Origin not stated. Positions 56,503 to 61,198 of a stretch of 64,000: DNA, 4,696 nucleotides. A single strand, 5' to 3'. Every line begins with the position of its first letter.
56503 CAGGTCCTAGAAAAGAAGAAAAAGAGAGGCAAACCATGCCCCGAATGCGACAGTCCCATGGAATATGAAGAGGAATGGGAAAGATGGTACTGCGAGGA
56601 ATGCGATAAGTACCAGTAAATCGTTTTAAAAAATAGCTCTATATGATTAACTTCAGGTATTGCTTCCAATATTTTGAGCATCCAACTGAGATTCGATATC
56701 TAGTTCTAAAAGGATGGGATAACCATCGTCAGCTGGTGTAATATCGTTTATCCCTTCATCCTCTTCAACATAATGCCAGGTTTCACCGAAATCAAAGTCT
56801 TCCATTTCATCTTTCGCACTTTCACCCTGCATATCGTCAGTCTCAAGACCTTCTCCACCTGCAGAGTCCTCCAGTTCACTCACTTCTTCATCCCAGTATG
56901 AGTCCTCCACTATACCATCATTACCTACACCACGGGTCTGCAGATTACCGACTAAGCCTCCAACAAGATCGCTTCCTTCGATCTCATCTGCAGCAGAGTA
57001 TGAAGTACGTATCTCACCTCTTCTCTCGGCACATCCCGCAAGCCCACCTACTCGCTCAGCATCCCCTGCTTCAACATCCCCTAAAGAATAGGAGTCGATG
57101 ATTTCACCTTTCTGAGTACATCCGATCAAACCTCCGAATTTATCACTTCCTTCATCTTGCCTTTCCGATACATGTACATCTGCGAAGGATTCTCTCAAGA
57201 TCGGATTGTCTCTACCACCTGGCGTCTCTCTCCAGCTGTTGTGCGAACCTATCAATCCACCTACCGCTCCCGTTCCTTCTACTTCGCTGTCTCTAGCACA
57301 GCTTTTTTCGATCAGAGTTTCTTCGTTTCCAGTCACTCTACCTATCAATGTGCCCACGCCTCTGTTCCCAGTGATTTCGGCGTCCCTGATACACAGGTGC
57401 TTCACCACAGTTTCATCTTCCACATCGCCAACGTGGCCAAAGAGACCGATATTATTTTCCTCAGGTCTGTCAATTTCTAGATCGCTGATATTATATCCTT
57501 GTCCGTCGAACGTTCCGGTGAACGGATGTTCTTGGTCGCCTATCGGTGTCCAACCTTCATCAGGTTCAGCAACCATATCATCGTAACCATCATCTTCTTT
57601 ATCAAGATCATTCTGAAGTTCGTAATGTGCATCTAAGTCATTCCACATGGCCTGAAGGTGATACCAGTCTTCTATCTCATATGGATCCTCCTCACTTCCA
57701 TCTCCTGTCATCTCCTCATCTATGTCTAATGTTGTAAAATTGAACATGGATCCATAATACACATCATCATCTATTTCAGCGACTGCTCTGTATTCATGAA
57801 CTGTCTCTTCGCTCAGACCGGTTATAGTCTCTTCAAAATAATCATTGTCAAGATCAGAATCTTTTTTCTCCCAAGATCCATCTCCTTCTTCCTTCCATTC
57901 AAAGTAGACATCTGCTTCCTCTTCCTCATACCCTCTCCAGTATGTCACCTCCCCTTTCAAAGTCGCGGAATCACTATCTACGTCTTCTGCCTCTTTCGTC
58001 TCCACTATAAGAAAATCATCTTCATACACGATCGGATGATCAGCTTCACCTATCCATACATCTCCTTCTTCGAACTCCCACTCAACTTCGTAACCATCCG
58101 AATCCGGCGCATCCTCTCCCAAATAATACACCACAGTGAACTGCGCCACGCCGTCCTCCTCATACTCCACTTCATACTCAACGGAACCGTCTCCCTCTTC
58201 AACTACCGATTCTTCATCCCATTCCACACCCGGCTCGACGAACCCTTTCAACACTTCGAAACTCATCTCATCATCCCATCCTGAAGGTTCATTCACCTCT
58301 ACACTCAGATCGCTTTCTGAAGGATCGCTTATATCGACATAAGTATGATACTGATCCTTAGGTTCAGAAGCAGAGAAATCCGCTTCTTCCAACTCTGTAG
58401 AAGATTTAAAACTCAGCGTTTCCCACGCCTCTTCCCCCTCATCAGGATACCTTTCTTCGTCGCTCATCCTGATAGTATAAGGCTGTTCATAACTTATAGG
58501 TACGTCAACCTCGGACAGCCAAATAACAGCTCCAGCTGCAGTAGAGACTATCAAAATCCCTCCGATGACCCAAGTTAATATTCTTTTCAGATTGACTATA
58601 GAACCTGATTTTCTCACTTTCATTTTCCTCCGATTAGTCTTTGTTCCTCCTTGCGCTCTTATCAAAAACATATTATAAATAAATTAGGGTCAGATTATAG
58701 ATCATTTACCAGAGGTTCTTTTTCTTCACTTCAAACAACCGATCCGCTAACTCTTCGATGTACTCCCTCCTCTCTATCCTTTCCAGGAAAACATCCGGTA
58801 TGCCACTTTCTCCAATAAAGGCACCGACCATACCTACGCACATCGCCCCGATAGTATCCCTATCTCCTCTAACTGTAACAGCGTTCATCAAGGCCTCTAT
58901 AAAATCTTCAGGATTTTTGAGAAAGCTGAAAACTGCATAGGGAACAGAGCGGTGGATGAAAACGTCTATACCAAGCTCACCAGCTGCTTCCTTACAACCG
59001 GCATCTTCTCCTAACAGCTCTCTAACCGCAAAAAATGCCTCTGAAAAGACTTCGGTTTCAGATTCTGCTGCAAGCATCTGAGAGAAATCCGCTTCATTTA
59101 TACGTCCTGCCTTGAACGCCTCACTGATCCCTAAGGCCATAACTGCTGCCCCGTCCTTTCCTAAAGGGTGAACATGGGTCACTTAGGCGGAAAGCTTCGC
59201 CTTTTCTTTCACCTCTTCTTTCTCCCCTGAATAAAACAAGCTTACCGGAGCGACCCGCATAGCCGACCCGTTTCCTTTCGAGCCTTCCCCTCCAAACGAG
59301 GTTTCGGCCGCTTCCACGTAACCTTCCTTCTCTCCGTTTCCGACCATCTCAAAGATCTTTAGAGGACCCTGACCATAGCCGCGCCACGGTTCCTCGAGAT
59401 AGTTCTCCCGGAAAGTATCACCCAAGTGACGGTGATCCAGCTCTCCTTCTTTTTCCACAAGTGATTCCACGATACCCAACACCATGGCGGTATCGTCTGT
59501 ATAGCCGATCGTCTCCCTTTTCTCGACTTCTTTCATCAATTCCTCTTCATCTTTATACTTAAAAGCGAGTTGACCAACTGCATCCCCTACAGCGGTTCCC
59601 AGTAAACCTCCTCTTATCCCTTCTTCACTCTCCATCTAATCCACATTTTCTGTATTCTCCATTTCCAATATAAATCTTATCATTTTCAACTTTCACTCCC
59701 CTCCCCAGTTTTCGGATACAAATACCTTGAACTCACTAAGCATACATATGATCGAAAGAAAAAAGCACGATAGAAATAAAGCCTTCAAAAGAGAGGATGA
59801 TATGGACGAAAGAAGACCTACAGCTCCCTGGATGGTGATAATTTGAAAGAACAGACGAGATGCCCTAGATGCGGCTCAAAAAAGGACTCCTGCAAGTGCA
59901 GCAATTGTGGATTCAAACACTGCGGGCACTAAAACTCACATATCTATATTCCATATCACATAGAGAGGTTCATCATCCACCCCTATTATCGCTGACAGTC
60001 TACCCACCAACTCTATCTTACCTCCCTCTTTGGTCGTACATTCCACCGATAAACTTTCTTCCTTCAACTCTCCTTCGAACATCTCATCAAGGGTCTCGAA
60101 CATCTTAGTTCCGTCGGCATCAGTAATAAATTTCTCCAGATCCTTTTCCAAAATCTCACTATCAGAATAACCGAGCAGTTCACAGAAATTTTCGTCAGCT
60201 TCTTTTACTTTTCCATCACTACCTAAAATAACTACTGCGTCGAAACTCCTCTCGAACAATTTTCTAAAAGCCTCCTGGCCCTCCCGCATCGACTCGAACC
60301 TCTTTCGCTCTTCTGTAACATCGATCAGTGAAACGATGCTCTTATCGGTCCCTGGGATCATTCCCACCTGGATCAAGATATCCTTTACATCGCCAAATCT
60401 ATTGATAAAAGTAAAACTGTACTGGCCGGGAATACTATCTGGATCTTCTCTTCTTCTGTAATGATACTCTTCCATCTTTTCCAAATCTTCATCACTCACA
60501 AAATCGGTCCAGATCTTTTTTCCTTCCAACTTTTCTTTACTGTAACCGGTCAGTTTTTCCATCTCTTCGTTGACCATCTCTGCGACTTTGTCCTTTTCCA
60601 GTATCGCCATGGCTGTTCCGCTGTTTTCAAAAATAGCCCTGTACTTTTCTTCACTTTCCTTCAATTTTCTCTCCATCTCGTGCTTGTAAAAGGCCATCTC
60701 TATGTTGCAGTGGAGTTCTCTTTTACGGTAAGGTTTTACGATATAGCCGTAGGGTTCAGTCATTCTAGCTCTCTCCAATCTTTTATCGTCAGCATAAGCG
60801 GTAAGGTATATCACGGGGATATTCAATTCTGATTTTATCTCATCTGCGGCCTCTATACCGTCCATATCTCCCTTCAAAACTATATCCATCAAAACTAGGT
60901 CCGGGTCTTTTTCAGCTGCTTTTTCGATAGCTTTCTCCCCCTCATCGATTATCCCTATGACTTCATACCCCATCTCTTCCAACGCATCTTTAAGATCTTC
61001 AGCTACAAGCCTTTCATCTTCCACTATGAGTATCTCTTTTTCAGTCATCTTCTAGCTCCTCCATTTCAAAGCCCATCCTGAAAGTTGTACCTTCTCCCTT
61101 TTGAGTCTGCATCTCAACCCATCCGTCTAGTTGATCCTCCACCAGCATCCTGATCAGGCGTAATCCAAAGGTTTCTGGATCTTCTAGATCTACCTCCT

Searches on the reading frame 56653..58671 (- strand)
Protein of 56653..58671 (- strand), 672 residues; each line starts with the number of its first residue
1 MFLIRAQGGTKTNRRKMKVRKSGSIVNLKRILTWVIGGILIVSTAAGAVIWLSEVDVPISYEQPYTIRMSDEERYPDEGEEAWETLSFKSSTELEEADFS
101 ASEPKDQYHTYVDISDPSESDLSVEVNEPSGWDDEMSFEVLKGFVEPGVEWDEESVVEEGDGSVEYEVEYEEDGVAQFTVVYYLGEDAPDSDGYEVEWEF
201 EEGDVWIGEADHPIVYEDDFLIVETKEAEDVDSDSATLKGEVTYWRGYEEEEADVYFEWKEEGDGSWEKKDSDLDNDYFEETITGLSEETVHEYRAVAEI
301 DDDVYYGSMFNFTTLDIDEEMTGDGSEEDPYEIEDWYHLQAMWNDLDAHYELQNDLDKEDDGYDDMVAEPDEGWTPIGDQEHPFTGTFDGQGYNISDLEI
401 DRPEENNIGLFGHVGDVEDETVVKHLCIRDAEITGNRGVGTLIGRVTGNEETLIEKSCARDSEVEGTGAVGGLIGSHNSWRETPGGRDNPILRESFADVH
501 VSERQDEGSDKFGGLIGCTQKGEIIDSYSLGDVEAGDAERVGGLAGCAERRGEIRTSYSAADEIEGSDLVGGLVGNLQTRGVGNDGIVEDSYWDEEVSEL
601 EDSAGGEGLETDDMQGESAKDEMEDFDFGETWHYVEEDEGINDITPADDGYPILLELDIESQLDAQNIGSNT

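Call 72: search_protein_families(library=pfam, proteins=[window:56653-58671:-], max_evalue=0.0001)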
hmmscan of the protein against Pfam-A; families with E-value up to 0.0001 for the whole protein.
window:56653-58671:- (672 aa): 1 family
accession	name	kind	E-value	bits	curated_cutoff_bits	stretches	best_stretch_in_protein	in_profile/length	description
PF07581.17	Glug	-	1.1e-06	29.1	20.5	0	513-533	6-27/28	The GLUG motif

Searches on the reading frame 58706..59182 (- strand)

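Call 72: search_protein_families(library=pfam, proteins=[window:58706-59182:-], max_evalue=0.0001)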
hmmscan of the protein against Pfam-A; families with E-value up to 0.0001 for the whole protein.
window:58706-59182:- (158 aa): 1 family
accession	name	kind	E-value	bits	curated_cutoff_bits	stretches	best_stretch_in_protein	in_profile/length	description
PF03747.19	ADP_ribosyl_GH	-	4.7e-22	79.4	26.2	1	1-130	153-286/287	ADP-ribosylglycohydrolase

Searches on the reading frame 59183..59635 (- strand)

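Call 72: search_protein_families(library=pfam, proteins=[window:59183-59635:-], max_evalue=0.0001)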
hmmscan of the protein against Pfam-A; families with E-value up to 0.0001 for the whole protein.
window:59183-59635:- (150 aa): 1 family
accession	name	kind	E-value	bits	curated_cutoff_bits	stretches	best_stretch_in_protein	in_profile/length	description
PF03747.19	ADP_ribosyl_GH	-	1.6e-23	84.3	26.2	1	9-150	1-151/287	ADP-ribosylglycohydrolase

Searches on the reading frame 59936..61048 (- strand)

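Call 72: search_protein_families(library=pfam, proteins=[window:59936-61048:-], max_evalue=0.0001)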
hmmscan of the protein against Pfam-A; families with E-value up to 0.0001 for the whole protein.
window:59936-61048:- (370 aa): 7 families
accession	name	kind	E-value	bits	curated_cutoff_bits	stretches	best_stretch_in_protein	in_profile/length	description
PF00072.30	Response_reg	-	3.6e-24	85.5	30.2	1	6-115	1-109/111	Response regulator receiver domain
PF13426.13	PAS_9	-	2.6e-16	60.2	27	2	270-365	2-95/103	PAS domain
PF00989.32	PAS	-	5.5e-16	59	22.6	2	134-223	1-88/113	PAS fold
PF08447.18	PAS_3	-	1.7e-13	51.1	25.6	2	159-210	4-56/89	PAS fold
PF13188.13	PAS_8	-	5.4e-12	45.6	21.8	1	134-189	1-53/65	PAS domain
PF08448.16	PAS_4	-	7.9e-06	26.5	23.1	0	140-192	1-52/110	PAS fold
PF24820.1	Diguanyl_cycl_sensor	-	4.6e-05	23.8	28.1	0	145-194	7-55/109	Diguanylate cyclase-like sensor domain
